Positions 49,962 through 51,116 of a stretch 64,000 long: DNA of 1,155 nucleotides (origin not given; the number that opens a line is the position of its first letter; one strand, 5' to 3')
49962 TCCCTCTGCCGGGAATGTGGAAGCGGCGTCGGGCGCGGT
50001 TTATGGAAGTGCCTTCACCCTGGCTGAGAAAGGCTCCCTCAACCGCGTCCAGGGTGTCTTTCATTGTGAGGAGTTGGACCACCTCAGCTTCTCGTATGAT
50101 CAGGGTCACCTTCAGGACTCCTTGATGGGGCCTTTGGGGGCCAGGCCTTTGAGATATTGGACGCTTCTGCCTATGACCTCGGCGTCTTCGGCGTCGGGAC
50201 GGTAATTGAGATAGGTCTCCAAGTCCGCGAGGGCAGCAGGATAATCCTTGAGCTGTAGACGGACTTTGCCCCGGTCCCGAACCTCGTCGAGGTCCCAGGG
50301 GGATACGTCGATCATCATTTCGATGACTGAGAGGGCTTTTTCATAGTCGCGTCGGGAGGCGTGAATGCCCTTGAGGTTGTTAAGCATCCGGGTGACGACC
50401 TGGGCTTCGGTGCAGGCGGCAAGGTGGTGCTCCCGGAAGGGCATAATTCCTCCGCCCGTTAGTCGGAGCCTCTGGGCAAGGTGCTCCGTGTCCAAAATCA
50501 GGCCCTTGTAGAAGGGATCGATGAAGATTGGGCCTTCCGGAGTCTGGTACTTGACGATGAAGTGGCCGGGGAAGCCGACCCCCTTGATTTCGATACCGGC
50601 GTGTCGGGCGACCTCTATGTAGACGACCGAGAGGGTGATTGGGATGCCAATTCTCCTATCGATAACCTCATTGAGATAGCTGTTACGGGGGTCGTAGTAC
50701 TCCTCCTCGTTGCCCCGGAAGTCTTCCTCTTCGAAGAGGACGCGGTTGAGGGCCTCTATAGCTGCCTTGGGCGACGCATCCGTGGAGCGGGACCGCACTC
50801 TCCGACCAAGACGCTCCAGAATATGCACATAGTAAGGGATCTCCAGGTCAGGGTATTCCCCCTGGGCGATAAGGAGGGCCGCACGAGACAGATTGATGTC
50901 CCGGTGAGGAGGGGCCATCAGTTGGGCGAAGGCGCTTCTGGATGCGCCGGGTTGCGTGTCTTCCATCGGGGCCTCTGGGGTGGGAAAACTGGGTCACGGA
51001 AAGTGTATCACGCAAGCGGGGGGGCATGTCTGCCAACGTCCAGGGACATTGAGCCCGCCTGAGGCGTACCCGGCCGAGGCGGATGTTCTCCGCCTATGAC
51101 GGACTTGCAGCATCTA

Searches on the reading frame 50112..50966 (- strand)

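Call 48: search_protein_families(library=pfam, proteins=[window:50112-50966:-], max_evalue=0.01)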
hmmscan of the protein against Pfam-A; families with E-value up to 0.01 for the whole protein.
window:50112-50966:- (284 aa): 2 families
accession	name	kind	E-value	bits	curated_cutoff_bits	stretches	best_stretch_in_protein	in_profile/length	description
PF13369.12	Transglut_core2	-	4.4e-50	169.6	23.5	1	48-196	5-155/155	Transglutaminase-like superfamily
PF13371.12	TPR_9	-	4.2e-20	72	35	1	198-265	1-68/73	Tetratricopeptide repeat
